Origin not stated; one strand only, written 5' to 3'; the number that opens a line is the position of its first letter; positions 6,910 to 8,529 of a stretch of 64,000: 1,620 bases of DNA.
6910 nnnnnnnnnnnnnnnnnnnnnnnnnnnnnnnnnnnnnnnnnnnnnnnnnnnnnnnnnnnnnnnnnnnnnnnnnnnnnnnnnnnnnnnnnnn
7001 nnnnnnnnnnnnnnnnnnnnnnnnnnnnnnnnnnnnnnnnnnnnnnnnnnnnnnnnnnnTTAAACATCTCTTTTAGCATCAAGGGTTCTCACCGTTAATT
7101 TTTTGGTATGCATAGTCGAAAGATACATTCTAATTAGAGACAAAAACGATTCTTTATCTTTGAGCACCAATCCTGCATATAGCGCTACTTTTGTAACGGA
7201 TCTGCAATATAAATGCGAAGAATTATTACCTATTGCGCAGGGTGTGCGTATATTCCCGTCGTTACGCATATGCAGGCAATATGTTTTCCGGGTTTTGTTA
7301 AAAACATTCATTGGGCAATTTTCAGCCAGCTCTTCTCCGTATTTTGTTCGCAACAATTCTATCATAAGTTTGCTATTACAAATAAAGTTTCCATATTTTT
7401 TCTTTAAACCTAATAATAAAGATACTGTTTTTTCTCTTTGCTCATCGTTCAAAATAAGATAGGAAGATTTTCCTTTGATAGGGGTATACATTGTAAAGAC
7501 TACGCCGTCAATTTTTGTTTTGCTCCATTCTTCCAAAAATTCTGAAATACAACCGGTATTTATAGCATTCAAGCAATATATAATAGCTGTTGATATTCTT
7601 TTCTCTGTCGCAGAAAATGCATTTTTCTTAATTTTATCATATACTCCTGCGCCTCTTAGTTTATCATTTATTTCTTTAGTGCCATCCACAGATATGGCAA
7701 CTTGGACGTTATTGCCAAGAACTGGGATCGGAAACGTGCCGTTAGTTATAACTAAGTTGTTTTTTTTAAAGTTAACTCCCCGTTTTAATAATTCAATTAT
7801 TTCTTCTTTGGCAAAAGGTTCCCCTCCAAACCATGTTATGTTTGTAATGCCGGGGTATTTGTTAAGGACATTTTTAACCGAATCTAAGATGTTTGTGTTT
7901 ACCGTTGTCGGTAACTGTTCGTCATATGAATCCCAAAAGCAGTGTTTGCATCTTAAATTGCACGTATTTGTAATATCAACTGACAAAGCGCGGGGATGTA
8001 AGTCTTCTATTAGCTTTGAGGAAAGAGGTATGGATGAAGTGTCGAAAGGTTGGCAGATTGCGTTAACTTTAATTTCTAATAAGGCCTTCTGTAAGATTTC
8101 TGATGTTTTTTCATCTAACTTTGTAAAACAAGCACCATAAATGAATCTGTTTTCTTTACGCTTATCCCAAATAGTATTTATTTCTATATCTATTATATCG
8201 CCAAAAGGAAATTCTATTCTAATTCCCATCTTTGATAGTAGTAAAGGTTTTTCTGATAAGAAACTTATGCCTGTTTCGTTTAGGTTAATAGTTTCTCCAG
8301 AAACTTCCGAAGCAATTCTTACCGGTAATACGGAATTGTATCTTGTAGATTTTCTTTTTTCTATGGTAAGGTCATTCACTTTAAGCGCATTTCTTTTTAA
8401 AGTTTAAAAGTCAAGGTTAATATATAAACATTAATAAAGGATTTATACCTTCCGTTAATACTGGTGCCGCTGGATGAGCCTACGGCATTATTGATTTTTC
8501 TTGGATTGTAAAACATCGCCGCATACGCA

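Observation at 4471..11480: Signalling cluster with two receiver-only response regulators and two radical SAM genes but no DNA-binding output domain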

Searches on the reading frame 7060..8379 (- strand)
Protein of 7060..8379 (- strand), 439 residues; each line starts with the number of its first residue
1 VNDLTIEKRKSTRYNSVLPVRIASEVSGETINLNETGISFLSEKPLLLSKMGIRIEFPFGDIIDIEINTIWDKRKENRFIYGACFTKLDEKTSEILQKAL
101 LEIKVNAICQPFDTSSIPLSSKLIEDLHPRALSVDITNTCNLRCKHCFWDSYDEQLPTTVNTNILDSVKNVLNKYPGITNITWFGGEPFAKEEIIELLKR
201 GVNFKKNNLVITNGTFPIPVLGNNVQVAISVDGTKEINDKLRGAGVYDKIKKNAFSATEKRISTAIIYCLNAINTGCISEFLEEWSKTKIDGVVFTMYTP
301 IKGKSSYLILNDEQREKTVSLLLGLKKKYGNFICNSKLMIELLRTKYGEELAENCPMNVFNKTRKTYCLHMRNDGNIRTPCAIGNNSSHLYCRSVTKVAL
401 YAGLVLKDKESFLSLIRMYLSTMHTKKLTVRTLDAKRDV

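Call 3: search_protein_families(library=pfam, proteins=[window:7060-8379:-], max_evalue=0.01)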
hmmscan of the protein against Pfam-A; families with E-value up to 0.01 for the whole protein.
window:7060-8379:- (439 aa): 3 families
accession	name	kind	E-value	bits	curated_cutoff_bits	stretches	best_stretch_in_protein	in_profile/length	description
PF04055.27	Radical_SAM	-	9.9e-12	45.8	29.5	1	136-282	3-163/166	Radical SAM superfamily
PF07238.19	PilZ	-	1e-05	26.3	22.5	1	7-100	1-100/102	PilZ domain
PF13353.11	Fer4_12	-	5.1e-05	24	22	1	138-214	13-91/137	4Fe-4S single cluster domain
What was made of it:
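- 7060..8379 (-): PilZ-radical SAM enzyme (439 aa). It has an N-terminal PilZ beta-barrel (about residues 7-100), a linker helix, and an rSAM core with C140/C144/C147. Three more invariant Cys (C355, C381, C392) suggest an auxiliary Fe-S site. Pfam, call 3.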

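Call 4: search_protein_families(library=ncbifam, proteins=[window:7060-8379:-], max_evalue=0.001)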
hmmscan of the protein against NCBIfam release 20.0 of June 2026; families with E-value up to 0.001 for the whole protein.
window:7060-8379:- (439 aa): 62 families (the best 25 are shown)
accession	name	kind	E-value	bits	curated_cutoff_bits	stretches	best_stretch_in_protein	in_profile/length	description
TIGR04054.1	rSAM_NirJ1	equivalog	3.4e-15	55.6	650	1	134-320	40-231/387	putative heme d1 biosynthesis radical SAM protein NirJ1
TIGR04546.1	rSAM_ahbC_deAc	equivalog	4.9e-15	55.2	650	1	133-319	42-233/390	12,18-didecarboxysiroheme deacetylase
TIGR04250.1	SCM_rSAM_ScmE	equivalog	1.7e-14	53.5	400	1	129-329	2-213/358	SynChlorMet cassette radical SAM/SPASM protein ScmE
NF033640.1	N_Twi_rSAM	subfamily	1.2e-13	50.9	170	1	124-296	105-308/398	twitch domain-containing radical SAM protein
TIGR04084.1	rSAM_AF0577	subfamily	1.4e-13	50.6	225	1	136-255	3-123/347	TIGR04084 family radical SAM/SPASM domain-containing protein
TIGR04317.1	W_rSAM_matur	equivalog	7.2e-13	48.4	380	1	128-320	2-206/349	tungsten cofactor oxidoreductase radical SAM maturase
NF047865.1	rSAM_PapB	equivalog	4.4e-12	45.9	340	1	131-297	4-187/330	PapB family radical SAM/SPASM ranthipeptide maturase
TIGR04463.1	rSAM_vs_C_rich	equivalog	3.3e-11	42.6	525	1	132-306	84-278/438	TIGR04463 family radical SAM/SPASM RiPP maturase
TIGR04051.1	rSAM_NirJ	equivalog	5.1e-11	42.1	515.45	1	136-293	8-171/354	heme d1 biosynthesis radical SAM protein NirJ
TIGR03962.1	mycofact_rSAM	equivalog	8e-11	41.7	265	1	129-254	11-141/339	mycofactocin radical SAM maturase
NF045574.1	sacti_mat_StsB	exception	1e-10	41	625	1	135-267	101-238/466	StsB family radical SAM/SPASM domain sactipeptide maturase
TIGR04347.1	pseudo_SAM_Halo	equivalog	1.1e-10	41.3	525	1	134-296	42-210/390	TIGR04347 family pseudo-SAM/SPASM protein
TIGR04082.1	rSAM_for_selen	equivalog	3.9e-10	39.1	350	1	133-279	202-353/516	thio(seleno)oxazole modification radical SAM maturase SbtM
TIGR03942.1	sulfatase_rSAM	equivalog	5.4e-10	38.9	349.45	1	137-335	8-215/363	anaerobic sulfatase maturase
TIGR03961.1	rSAM_PTO1314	hypoth_equivalog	8.9e-10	38.4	306.05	1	137-385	30-267/332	PTO1314 family radical SAM protein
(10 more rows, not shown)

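Call 9: find_homologous_proteins(query=window:7060-8379:-, max_evalue=0.00001)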
Query window:7060-8379:- (439 aa): 115 proteins with E <= 0.00001 among 8000 candidates.
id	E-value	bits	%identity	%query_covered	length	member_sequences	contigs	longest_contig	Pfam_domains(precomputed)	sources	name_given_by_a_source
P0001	3.3e-292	987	100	100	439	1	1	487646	PF07238.20,PF04055.28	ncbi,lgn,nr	ncbi:MAG: radical SAM protein [Candidatus Omnitrophica bacterium]|nr:radical SAM protein [Candidatus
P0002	1.5e-245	833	83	100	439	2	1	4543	PF04055.28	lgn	-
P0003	8.3e-235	798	81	99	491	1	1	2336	PF07238.20,PF04055.28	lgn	-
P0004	1.9e-234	796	79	100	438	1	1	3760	PF07238.20,PF04055.28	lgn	-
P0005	9.9e-222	754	77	100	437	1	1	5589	PF07238.20,PF04055.28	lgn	-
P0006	8.5e-126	438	48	96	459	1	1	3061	PF07238.20,PF04055.28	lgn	-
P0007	1.4e-125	438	47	97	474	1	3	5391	PF07238.20,PF04055.28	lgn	-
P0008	1.1e-124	435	47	95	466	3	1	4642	PF07238.20,PF04055.28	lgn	-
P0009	9.5e-124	432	59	71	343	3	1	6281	PF04055.28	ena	-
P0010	1.1e-123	431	56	76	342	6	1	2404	PF04055.28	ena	-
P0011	1.2e-123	431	47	96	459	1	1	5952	PF07238.20,PF04055.28,PF13353.12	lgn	-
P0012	1.2e-123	431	59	71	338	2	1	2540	PF04055.28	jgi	-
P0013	1.9e-123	431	46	95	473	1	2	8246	PF07238.20,PF04055.28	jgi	-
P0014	2.7e-123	430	59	71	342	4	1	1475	PF04055.28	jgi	jgi:sulfatase maturation enzyme AslB (radical SAM superfamily)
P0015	4.9e-123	429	46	97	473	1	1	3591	PF07238.20,PF04055.28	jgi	jgi:sulfatase maturation enzyme AslB (radical SAM superfamily)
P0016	4.2e-122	426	47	96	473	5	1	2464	PF07238.20,PF04055.28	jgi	jgi:sulfatase maturation enzyme AslB (radical SAM superfamily)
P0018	5.4e-122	426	47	95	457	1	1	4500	PF07238.20,PF04055.28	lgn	-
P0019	6.9e-122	426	46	95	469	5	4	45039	PF07238.20,PF04055.28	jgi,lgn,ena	jgi:sulfatase maturation enzyme AslB (radical SAM superfamily)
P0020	1.2e-121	425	46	96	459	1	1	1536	PF07238.20,PF04055.28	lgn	-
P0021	3.9e-121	423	56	76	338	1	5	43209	PF04055.28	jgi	jgi:sulfatase maturation enzyme AslB (radical SAM superfamily)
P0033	3.7e-118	413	44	97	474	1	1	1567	PF07238.20,PF04055.28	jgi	jgi:sulfatase maturation enzyme AslB (radical SAM superfamily)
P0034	9.8e-118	412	47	95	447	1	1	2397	PF07238.20,PF04055.28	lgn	-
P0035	1.3e-116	408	48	91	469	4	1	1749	PF04055.28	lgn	-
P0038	6.7e-115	403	49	82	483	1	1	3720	PF07238.20,PF04055.28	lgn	-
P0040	1.2e-112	395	45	97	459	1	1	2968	PF07238.20,PF04055.28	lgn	-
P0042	3.5e-111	390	55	72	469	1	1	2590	PF04055.28,PF00072.31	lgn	-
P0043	4.9e-111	390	44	91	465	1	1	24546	PF07238.20,PF04055.28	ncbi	-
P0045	5.3e-109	383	50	83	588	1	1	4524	PF07238.20,PF04055.28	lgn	-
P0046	6.0e-109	383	51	76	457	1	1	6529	PF04055.28,PF00072.31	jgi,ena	-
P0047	2.0e-108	381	56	69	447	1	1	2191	PF04055.28,PF00072.31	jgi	-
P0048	6.7e-108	379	42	96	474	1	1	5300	PF07238.20,PF04055.28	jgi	jgi:MoaA/NifB/PqqE/SkfB family radical SAM enzyme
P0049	1.3e-107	379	46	81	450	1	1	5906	PF07238.20,PF04055.28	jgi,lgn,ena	-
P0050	3.9e-107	377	42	97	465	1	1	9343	PF07238.20,PF04055.28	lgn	-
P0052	8.6e-107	376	53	71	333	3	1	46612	PF04055.28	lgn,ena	-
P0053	1.0e-105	372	52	71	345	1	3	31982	PF04055.28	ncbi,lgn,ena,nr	ncbi:radical SAM protein [bacterium]|nr:radical SAM protein [bacterium]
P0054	1.9e-105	371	52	72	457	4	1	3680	PF04055.28,PF00072.31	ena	-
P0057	1.3e-100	356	51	71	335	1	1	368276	PF04055.28,PF13353.12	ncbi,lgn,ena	-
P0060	1.7e-98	349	43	91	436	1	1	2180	PF04055.28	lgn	-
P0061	1.1e-97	346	45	80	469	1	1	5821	PF07238.20,PF04055.28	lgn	-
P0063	3.4e-88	315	47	66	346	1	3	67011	PF04055.28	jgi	jgi:Fe-coproporphyrin III synthase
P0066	4.9e-80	288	47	70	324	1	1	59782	PF04055.28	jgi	-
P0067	2.6e-64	236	42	63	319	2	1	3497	PF07238.20,PF04055.28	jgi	jgi:sulfatase maturation enzyme AslB (radical SAM superfamily)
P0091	1.7e-12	65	29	40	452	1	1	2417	PF07238.20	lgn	-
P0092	2.0e-12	65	32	39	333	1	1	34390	PF13186.12,PF04055.28,PF13353.12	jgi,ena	-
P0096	1.1e-10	59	33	40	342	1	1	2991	PF13186.12,PF04055.28,PF13353.12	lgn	-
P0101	8.0e-8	50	30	37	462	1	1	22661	PF13186.12,PF04055.28,PF13353.12,PF05402.19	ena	-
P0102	8.5e-8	50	39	28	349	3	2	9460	PF13186.12,PF04055.28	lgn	-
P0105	6.0e-7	47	26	66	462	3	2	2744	PF13186.12,PF04055.28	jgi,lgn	jgi:MoaA/NifB/PqqE/SkfB family radical SAM enzyme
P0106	8.4e-7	46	27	50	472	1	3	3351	PF13186.12,PF04055.28,PF05402.19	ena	-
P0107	2.5e-6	45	29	39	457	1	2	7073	PF13186.12,PF04055.28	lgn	-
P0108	2.7e-6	45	34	28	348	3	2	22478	PF13186.12,PF04055.28,PF13353.12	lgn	-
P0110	3.2e-6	45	26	46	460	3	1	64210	PF13186.12,PF04055.28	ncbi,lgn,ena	-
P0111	3.6e-6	44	30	31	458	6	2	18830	PF13186.12,PF04055.28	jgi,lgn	-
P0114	7.5e-6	43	32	28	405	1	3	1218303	PF13186.12,PF04055.28,PF13353.12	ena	-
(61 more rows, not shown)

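Call 11: find_encoding_contigs(protein=P0019, flank=8000, max_places=3)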
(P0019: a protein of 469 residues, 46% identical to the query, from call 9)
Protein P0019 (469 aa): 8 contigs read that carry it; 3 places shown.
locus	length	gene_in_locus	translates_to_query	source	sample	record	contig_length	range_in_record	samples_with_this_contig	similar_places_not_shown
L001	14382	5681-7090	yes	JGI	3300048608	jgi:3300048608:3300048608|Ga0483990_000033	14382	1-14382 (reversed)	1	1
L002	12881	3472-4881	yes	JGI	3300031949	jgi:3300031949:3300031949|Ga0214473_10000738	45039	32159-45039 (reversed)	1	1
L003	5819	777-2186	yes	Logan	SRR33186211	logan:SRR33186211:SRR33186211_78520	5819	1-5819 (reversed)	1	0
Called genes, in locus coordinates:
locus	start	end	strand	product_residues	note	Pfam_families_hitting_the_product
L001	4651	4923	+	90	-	PF02604:PhdYeFM_antitox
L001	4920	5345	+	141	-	PF01850:PIN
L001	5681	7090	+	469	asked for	PF07238:PilZ, PF04055:Radical_SAM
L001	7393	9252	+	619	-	PF01590:GAF, PF13185:GAF_2, PF13492:GAF_3, PF00512:HisKA (weak), PF02518:HATPase_c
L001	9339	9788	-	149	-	-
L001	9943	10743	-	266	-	PF01026:TatD_DNase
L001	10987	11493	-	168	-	PF13240:Zn_Ribbon_1 (weak), PF13248:Zn_ribbon_3 (weak)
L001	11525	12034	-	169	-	-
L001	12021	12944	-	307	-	PF03279:Lip_A_acyltrans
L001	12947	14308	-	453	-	PF02310:B12-binding, PF04055:Radical_SAM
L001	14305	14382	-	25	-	?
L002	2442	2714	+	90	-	PF02604:PhdYeFM_antitox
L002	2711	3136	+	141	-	PF01850:PIN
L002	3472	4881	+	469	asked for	PF07238:PilZ, PF04055:Radical_SAM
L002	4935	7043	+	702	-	PF16927:HisKA_7TM, PF01590:GAF, PF13185:GAF_2, PF13492:GAF_3, PF00512:HisKA (weak), PF02518:HATPase_c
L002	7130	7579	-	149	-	-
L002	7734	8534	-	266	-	PF01026:TatD_DNase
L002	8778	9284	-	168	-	PF13240:Zn_Ribbon_1 (weak), PF13248:Zn_ribbon_3 (weak)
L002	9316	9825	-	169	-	-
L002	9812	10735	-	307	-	PF03279:Lip_A_acyltrans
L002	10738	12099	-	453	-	PF02310:B12-binding, PF04055:Radical_SAM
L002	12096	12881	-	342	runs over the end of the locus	PF01869:BcrAD_BadFG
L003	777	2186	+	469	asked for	PF07238:PilZ, PF04055:Radical_SAM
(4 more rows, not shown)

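Call 12: find_encoding_contigs(protein=P0046, flank=8000, max_places=3)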
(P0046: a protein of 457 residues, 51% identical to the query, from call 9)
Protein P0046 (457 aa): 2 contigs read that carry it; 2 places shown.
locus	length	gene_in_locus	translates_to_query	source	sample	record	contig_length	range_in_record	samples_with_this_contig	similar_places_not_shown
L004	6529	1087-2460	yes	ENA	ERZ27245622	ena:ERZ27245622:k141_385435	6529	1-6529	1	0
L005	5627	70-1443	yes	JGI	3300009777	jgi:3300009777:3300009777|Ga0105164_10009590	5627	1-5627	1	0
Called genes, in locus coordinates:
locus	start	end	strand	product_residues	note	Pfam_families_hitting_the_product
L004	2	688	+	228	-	?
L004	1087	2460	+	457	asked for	PF00072:Response_reg, PF04055:Radical_SAM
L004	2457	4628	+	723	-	PF16927:HisKA_7TM, PF01590:GAF (weak), PF13185:GAF_2 (weak), PF13492:GAF_3, PF02518:HATPase_c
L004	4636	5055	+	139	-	PF00072:Response_reg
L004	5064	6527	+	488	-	?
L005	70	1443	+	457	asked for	PF00072:Response_reg, PF04055:Radical_SAM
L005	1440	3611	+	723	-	PF16927:HisKA_7TM, PF01590:GAF (weak), PF13185:GAF_2 (weak), PF13492:GAF_3, PF02518:HATPase_c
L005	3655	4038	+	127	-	PF00072:Response_reg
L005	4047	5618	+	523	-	PF11104:PilM_2, PF06723:MreB_Mbl (faint), PF14450:FtsA (weak), PF05137:PilN (weak)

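Call 13: find_encoding_contigs(protein=P0021, flank=8000, max_places=2)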
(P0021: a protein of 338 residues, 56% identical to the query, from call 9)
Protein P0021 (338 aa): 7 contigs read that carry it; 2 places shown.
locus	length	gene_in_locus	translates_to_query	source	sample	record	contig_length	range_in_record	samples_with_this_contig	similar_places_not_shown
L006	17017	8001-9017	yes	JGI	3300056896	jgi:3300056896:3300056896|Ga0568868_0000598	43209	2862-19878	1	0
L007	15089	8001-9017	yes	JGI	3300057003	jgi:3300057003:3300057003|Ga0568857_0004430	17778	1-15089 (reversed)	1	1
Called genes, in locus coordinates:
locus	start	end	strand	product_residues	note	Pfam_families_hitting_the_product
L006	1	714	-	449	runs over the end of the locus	-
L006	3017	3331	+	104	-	-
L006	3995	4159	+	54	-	-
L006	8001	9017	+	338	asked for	PF04055:Radical_SAM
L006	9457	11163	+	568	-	PF00512:HisKA (faint), PF01590:GAF, PF13185:GAF_2, PF13492:GAF_3, PF02518:HATPase_c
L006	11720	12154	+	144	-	-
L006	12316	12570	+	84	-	-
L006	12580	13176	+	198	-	-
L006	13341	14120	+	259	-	PF02596:DUF169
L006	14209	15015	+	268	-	-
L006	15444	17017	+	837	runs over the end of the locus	-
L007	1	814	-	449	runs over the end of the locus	-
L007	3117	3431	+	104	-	-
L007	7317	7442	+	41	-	-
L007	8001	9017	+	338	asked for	PF04055:Radical_SAM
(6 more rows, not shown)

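Call 14: find_encoding_contigs(protein=P0057, flank=8000, max_places=2)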
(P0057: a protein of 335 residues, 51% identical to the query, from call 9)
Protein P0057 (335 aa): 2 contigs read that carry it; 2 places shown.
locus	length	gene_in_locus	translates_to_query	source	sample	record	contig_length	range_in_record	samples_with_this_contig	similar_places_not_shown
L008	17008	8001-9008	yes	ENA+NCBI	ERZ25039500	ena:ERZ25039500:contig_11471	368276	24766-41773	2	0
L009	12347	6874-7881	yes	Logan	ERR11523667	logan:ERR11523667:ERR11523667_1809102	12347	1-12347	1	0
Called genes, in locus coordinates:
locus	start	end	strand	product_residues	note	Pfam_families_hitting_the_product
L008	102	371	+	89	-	-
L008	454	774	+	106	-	PF11756:YgbA_NO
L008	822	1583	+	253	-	PF18939:DUF5686, PF17131:TP_0789-like (weak)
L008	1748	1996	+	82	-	-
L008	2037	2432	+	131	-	PF04026:SpoVG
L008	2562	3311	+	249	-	-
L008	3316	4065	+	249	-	-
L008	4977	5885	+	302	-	PF04151:PPC (weak)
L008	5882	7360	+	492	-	-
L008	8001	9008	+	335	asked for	PF04055:Radical_SAM, PF13353:Fer4_12 (weak)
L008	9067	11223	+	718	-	PF16927:HisKA_7TM, PF13492:GAF_3 (weak), PF00512:HisKA, PF02518:HATPase_c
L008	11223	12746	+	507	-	PF07676:PD40 (faint), PF26549:Tricorn_N (faint), PF26550:Tricorn_2nd (faint)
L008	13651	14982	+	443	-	PF05697:Trigger_N, PF00254:FKBP_C, PF05698:Trigger_C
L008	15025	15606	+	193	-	PF00574:CLP_protease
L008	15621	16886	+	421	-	PF06689:zf-C4_ClpX, PF13401:AAA_22 (faint), PF01078:Mg_chelatase (faint), PF00004:AAA, PF07724:AAA_2, PF07728:AAA_5 (weak), PF10431:ClpB_D2-small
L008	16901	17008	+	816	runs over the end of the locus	PF02190:LON_substr_bdg, PF13191:AAA_16 (weak), PF00004:AAA, PF07728:AAA_5, PF13401:AAA_22 (weak), PF22667:Lon_lid, PF05362:Lon_C, PF13541:ChlI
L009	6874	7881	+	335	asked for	PF04055:Radical_SAM, PF13353:Fer4_12 (weak)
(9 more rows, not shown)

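Call 15: find_encoding_contigs(protein=P0043, flank=8000, max_places=2)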
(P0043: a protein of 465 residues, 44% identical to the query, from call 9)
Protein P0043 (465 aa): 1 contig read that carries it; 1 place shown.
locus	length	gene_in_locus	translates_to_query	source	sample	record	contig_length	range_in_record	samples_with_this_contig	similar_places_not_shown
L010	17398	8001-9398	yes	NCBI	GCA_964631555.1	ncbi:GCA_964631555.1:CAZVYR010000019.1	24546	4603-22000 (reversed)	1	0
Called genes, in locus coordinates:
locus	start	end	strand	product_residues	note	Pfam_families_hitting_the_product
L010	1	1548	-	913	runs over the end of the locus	PF02463:SMC_N, PF13175:AAA_15, PF13304:AAA_21 (weak), PF13476:AAA_23, PF13555:AAA_29 (weak), PF13304:AAA_21 (weak)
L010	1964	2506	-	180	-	PF01814:Hemerythrin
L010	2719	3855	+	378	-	PF04055:Radical_SAM, PF12836:HHH_3 (faint)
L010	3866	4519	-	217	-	PF00702:Hydrolase, PF13419:HAD_2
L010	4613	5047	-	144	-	PF00582:Usp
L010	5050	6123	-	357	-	PF01566:Nramp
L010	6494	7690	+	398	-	PF05977:MFS_3, PF07690:MFS_1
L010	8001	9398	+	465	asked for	PF07238:PilZ, PF04055:Radical_SAM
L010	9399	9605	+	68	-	-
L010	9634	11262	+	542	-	PF00015:MCPsignal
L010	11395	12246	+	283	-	PF00753:Lactamase_B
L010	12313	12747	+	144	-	-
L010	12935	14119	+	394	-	PF12796:Ank_2 (weak)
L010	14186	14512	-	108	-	-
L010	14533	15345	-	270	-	PF00135:COesterase, PF20434:BD-FAE, PF07859:Abhydrolase_3, PF00326:Peptidase_S9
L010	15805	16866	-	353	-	PF03193:RsgA_GTPase, PF01926:MMR_HSR1 (weak)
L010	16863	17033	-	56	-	-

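Call 17: find_related_loci(query=A1, collection=genome_contigs, flank=10000)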
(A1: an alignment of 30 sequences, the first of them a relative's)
Query A1 (439 aa) in genome_contigs; peptide patterns used: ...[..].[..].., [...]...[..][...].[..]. (x = any residue, [..] = any of these).
600 stretches matched a pattern (row limit reached: there are more); 487 encode a relative of the query (tblastn E <= 1e-3); the best 80 are kept; 80 distinct loci.
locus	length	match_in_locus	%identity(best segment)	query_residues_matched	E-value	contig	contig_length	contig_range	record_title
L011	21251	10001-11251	44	28-426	1e-116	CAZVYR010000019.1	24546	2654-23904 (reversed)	MAG TPA_asm: uncultured Leptospirales bacterium isolate binchicken_co129_857 genome assembly, contig: NODE_5570_length_2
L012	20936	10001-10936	47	115-428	9e-90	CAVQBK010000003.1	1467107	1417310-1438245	MAG: uncultured bacterium isolate MFD02923.bin.1.27 genome assembly, contig: contig_22516, whole genome shotgun sequence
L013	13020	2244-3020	36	133-402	5e-47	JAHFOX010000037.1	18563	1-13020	MAG: Planctomycetota bacterium isolate nzgw513 NODE_898_length_18564_cov_6.314916, whole genome shotgun sequence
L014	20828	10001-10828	35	133-417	2e-44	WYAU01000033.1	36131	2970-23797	MAG: Candidatus Brocadia sp. isolate AMX1 k127_216480, whole genome shotgun sequence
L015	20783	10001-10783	34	133-402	2e-43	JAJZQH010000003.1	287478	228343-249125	MAG: bacterium isolate SKS1.bin41 NODE_22_length_287478_cov_12.480802, whole genome shotgun sequence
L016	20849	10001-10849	34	133-433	5e-43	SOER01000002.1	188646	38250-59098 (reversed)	MAG: Candidatus Loosdrechtia aerotolerans isolate YC1 NODE_2_length_188646_cov_12.000239, whole genome shotgun sequence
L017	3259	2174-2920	35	133-395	5e-41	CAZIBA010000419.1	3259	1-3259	MAG TPA_asm: uncultured Planctomycetota bacterium isolate binchicken_co89_540 genome assembly, contig: NODE_67571_length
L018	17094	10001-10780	34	133-402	9e-41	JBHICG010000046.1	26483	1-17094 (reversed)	MAG: Candidatus Scalinduaceae bacterium isolate FS_1_bin.16 NODE_101_length_26483_cov_14.868776, whole genome shotgun se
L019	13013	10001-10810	31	133-433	8e-39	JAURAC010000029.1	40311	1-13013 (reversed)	MAG: Candidatus Subterrananammoxibius californiae isolate Bin_309 NODE_29_length_40311_cov_22.447287, whole genome shotg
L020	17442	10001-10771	35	128-395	1e-38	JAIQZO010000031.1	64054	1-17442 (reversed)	MAG: Candidatus Anammoxibacter sp. isolate OFTM134 OFTM134_30, whole genome shotgun sequence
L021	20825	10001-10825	36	126-420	1e-38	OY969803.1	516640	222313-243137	MAG: uncultured bacterium isolate MFD04408.bin.2.92 genome assembly, chromosome: 1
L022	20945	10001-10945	30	52-355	7e-39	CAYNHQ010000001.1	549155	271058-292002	MAG TPA_asm: uncultured bacterium isolate binchicken_co185_186 genome assembly, contig: NODE_9_length_549155_cov_10.8305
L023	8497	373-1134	30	133-401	1e-37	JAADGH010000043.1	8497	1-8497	MAG: Planctomycetota bacterium isolate M_MetaBat.109 contig-127_14766, whole genome shotgun sequence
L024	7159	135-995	31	133-428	3e-35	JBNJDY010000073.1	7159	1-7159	MAG: Thermoplasmatota archaeon isolate Y23_30dBSe4.bin.148 NODE_13875_length_7159_cov_21.910340, whole genome shotgun se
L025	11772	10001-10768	31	133-402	8e-35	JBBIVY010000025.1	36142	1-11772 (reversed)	MAG: Planctomycetota bacterium isolate QH2S170213_bin_88 NODE_1248_length_36142_cov_15.924349, whole genome shotgun sequ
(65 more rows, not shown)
